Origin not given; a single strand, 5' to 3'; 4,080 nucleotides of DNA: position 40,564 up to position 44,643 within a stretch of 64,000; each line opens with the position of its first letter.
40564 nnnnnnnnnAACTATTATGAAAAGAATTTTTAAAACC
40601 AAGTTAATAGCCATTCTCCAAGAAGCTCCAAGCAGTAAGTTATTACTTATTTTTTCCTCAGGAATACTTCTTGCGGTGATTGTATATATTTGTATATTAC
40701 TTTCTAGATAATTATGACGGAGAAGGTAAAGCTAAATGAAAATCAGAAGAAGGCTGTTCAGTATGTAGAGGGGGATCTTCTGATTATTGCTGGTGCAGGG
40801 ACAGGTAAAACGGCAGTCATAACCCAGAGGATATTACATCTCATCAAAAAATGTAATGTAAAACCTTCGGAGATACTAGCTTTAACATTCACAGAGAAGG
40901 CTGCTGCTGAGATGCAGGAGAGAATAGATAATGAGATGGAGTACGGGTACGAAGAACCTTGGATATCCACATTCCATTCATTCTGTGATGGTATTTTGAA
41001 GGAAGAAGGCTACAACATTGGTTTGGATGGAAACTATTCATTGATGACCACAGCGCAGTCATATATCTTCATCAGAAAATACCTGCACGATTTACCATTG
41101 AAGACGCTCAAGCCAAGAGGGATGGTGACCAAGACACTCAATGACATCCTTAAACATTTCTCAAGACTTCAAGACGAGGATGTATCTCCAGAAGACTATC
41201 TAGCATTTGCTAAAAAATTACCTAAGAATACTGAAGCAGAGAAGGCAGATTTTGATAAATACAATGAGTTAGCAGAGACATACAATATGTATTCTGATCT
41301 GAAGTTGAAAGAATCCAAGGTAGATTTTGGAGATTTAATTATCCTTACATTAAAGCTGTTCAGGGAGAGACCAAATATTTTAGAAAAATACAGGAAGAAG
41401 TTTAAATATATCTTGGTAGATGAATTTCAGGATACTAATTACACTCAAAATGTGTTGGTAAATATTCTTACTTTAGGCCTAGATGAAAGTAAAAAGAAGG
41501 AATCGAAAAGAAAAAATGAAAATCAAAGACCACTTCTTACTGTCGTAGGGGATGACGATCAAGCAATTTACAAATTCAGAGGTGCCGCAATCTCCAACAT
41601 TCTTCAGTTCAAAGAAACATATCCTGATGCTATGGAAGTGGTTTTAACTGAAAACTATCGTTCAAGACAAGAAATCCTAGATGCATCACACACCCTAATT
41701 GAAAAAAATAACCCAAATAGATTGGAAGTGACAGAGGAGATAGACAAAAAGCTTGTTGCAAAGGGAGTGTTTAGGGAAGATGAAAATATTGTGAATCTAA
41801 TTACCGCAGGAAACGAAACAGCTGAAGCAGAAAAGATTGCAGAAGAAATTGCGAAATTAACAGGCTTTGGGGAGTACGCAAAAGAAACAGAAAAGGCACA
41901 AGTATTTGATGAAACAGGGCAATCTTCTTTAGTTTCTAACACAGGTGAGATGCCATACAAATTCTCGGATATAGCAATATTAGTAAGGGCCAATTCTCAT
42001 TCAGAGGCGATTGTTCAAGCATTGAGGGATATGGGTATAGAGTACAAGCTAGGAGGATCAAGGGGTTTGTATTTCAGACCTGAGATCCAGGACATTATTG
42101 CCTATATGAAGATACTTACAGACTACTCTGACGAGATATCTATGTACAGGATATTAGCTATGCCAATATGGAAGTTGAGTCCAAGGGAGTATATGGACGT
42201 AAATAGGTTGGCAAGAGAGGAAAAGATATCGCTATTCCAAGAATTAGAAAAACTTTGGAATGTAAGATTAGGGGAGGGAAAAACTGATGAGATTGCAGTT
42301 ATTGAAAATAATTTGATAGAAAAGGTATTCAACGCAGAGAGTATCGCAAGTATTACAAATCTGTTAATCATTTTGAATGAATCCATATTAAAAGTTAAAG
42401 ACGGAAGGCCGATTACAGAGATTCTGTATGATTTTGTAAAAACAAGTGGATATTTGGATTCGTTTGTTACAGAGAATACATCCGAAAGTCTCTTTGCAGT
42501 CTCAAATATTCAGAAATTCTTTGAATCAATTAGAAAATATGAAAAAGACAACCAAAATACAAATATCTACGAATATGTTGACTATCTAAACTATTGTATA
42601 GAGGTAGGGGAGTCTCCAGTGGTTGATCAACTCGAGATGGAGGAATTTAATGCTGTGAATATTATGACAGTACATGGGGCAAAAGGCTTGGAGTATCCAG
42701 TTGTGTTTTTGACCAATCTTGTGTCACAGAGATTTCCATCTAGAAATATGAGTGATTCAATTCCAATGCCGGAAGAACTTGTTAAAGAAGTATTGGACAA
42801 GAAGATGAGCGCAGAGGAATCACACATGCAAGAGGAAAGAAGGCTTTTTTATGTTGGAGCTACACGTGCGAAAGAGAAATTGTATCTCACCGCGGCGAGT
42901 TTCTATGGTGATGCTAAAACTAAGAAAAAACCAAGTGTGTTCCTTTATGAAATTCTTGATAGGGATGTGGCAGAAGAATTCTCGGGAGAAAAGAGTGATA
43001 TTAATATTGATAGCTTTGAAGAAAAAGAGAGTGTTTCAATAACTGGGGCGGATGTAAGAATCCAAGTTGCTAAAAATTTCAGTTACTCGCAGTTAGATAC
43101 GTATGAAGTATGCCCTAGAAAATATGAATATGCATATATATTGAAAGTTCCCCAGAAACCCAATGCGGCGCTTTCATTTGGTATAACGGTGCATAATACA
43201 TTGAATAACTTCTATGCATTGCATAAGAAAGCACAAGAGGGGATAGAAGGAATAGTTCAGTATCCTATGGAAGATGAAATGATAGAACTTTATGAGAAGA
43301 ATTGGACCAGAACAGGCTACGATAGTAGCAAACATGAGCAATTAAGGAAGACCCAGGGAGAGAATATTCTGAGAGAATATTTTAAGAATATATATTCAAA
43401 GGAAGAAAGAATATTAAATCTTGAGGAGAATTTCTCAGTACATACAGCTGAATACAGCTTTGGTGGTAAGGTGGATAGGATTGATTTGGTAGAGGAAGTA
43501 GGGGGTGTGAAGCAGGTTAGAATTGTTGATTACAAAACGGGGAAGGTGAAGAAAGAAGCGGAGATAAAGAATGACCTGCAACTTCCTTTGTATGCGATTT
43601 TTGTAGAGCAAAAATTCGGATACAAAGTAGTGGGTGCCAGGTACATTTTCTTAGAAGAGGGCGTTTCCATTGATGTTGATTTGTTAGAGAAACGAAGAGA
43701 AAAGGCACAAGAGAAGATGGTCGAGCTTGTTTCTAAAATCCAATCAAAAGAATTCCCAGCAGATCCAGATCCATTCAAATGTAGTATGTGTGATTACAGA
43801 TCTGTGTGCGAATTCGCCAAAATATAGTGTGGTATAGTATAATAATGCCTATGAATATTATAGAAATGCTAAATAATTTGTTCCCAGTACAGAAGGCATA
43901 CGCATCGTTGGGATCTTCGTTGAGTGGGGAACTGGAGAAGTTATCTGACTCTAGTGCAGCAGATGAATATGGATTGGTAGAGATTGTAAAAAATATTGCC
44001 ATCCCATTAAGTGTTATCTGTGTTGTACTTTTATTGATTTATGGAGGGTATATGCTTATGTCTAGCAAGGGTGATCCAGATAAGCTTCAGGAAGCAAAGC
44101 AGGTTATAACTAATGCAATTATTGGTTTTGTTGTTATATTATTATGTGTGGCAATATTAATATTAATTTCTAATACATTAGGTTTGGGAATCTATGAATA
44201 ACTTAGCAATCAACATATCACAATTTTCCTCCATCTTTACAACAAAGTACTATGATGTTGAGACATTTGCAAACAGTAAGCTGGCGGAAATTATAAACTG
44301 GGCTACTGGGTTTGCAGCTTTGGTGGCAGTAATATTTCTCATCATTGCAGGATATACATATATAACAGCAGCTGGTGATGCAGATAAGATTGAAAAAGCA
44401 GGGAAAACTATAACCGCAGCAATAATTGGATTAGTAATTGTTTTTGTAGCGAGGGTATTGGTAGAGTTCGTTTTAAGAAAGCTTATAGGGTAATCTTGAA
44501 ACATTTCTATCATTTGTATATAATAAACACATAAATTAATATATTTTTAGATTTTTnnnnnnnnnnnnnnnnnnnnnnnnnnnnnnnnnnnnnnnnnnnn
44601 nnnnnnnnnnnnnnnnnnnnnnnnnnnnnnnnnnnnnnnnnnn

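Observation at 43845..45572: Five tandem pilin paralogs: conserved hairpin core, divergent N-termini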

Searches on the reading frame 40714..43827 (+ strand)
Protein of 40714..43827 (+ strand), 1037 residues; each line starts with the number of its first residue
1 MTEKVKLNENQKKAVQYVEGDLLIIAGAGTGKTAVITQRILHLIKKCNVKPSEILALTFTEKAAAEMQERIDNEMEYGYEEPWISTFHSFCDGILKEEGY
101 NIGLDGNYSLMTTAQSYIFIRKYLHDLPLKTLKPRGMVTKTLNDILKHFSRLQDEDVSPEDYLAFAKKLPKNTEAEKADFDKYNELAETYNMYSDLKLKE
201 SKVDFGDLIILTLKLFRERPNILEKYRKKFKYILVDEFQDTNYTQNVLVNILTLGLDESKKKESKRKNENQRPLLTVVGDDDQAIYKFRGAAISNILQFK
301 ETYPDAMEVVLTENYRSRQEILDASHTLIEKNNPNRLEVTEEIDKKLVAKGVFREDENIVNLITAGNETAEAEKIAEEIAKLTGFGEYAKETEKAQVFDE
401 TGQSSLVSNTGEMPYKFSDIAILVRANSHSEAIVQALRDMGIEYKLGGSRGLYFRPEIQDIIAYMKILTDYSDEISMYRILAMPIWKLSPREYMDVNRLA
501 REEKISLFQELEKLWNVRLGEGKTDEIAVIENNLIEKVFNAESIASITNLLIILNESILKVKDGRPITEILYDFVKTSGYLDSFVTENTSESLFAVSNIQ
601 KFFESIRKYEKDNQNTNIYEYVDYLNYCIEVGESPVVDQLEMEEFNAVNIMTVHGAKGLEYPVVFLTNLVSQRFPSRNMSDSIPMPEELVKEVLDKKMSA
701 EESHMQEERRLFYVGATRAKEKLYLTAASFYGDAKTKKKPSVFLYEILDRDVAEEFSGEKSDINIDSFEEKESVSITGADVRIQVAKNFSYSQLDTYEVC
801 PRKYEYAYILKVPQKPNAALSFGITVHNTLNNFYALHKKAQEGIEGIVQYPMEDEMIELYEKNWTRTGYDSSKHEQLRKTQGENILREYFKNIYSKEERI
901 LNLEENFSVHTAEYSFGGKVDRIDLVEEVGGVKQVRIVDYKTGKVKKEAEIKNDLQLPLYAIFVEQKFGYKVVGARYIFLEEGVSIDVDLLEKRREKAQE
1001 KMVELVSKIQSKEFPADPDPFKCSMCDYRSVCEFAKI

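Call 9: search_protein_families(library=pfam, proteins=[window:40714-43827:+], max_evalue=0.001)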
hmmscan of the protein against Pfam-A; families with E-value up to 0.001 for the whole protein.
window:40714-43827:+ (1037 aa): 7 families
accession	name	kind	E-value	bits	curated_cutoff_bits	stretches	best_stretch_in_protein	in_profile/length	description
PF00580.27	UvrD-helicase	-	6.6e-78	262.6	23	1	7-304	1-271/271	UvrD/REP helicase N-terminal domain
PF13361.12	UvrD_C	-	6.6e-50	170.9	25.6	1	309-728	1-348/350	UvrD-like helicase C-terminal domain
PF12705.13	PDDEXK_1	-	7.3e-38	131.3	22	1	789-1033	2-247/247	PD-(D/E)XK nuclease superfamily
PF13245.12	AAA_19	-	9.2e-21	74.9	25.1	1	11-289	1-134/134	AAA domain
PF13538.12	UvrD_C_2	-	4.3e-13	49.4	27.4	2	698-726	24-52/52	UvrD-like helicase C-terminal domain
PF01930.23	Cas_Cas4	-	6.2e-09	36.6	22.7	1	922-1032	55-158/160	Domain of unknown function DUF83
PF13604.12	AAA_30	-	4.9e-05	23.6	27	1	6-72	1-67/191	AAA domain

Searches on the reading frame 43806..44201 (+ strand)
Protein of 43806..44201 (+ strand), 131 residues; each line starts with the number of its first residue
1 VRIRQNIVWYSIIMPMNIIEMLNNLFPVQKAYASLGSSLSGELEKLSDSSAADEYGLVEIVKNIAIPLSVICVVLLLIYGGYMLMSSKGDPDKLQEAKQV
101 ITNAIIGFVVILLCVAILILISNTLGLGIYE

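Call 3: search_protein_families(library=pfam, proteins=[window:43806-44201:+], max_evalue=1)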
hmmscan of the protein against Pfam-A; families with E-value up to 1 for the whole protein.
window:43806-44201:+ (131 aa): 10 families
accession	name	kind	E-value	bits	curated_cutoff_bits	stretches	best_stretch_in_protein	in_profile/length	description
PF18895.5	T4SS_pilin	-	1.1e-08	35.5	26.6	1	57-114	12-64/71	Type IV secretion system pilin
PF13347.12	MFS_2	-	0.0018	17.3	27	1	55-121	359-421/427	MFS/sugar transport protein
PF20990.2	DUF2207_C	-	0.0038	17.4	33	1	29-124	108-188/247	Predicted membrane protein (DUF2207) C-terminal domain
PF05425.18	CopD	-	0.029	15.2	32.1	1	68-118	10-61/105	Copper resistance protein D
PF00122.25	E1-E2_ATPase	-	0.035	14.1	28.1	1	31-129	85-175/181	E1-E2 ATPase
PF04956.18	TrbC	-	0.036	14.7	27.9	1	57-112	41-89/98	TrbC/VIRB2 pilin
PF01578.25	Cytochrom_C_asm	-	0.047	13.8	29.9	1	71-115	160-201/212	Cytochrome C assembly protein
PF09773.14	Meckelin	-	0.076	11.5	25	1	52-119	503-574/825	Meckelin (Transmembrane protein 67)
PF04272.19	Phospholamban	-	0.12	12.3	25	1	95-121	22-48/52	Phospholamban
PF00482.28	T2SSF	-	0.51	10.8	25.2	0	32-79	70-117/125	Type II secretion system (T2SS), protein F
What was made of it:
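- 43851..44201 (+): Pilin p1 (116 aa). It has a weak conserved signal-peptide-like N-terminus (..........|SLG), an acidic N-tail and a two-helix core. PF18895 35.5 bits against a cut-off of 26.6 (call 3).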

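Call 4: search_protein_families(library=ncbifam, proteins=[window:43806-44201:+], max_evalue=1)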
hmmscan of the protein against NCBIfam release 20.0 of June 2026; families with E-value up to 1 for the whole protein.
window:43806-44201:+ (131 aa): 6 families
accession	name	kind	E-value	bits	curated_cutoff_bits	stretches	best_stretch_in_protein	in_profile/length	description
NF045849.1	ICE_MMCAP2_0565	equivalog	3.3e-08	33.1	40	1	58-124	13-79/80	Mbov_0395 family pilin-like conjugal transfer protein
NF045890.1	conj_pls20_p028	equivalog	0.00071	18.5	150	1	55-123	56-118/377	pLS20_p028 family conjugation system transmembrane protein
NF045848.1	MMCAP2_0566_fam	domain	0.016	14.5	90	1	7-121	8-116/322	MMCAP2_0566 family conjugal transfer protein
NF011581.0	PRK15005.1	equivalog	0.027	14.7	166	1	26-70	41-85/144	universal stress protein UspF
NF038347.1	FtsX_Gpos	exception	0.091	12.1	225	1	88-130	154-195/296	permease-like cell division protein FtsX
NF046000.1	MAG1210_fam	subfamily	0.24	10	275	1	58-121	59-116/550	MAG1210 family protein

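Call 61: search_protein_families(library=phrogs, proteins=[window:43851-44201:+], max_evalue=0.01)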
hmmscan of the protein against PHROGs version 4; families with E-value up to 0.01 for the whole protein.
window:43851-44201:+ (116 aa): 0 families

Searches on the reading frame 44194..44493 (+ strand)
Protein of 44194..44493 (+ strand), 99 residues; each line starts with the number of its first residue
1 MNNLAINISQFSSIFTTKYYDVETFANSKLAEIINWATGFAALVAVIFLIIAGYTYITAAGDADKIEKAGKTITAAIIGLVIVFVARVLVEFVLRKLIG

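Call 3: search_protein_families(library=pfam, proteins=[window:44194-44493:+], max_evalue=1)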
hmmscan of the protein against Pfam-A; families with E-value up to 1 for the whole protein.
window:44194-44493:+ (99 aa): 8 families
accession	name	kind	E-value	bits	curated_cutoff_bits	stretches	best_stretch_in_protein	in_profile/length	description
PF18895.5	T4SS_pilin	-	1.8e-12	47.6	26.6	1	31-93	10-71/71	Type IV secretion system pilin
PF04956.18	TrbC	-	5.1e-05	23.8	27.9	1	27-91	38-96/98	TrbC/VIRB2 pilin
PF14110.11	DUF4282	-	0.0094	17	27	1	41-94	23-72/86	Domain of unknown function (DUF4282)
PF07786.18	HGSNAT_cat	-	0.036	14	22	1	19-90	22-94/222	Heparan-alpha-glucosaminide N-acetyltransferase, catalytic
PF09966.14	DUF2200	-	0.083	13.5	22.8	1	10-85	6-82/111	Uncharacterized protein conserved in bacteria (DUF2200)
PF13190.11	PDGLE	-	0.15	12.4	27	1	66-96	72-102/102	PDGLE domain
PF20556.3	DUF6768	-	0.28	11.3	27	1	4-49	45-90/123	Family of unknown function (DUF6768)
PF20990.2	DUF2207_C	-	0.61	10.2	33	1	17-86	124-178/247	Predicted membrane protein (DUF2207) C-terminal domain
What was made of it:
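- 44194..44493 (+): Pilin p2 (99 aa), with no signal peptide. It overlaps p1 by 8 nt and is the fastest-evolving position. PF18895 47.6 bits (call 3).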

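Call 4: search_protein_families(library=ncbifam, proteins=[window:44194-44493:+], max_evalue=1)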
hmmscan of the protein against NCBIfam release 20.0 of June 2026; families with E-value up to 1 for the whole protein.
window:44194-44493:+ (99 aa): 4 families
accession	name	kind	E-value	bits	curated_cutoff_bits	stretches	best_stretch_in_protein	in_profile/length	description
NF045849.1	ICE_MMCAP2_0565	equivalog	8.5e-10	38.2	40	1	32-95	15-78/80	Mbov_0395 family pilin-like conjugal transfer protein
NF045890.1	conj_pls20_p028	equivalog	0.0064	15.4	150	1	16-90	43-113/377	pLS20_p028 family conjugation system transmembrane protein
NF046050.1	CPBP_fam_MroQ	equivalog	0.0077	15.7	270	1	8-96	16-105/243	intramembrane glutamic endopeptidase MroQ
NF046000.1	MAG1210_fam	subfamily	0.8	8.3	275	1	26-88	55-114/550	MAG1210 family protein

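Call 61: search_protein_families(library=phrogs, proteins=[window:44194-44493:+], max_evalue=0.01)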
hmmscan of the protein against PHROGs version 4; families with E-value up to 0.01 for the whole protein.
window:44194-44493:+ (99 aa): 0 families
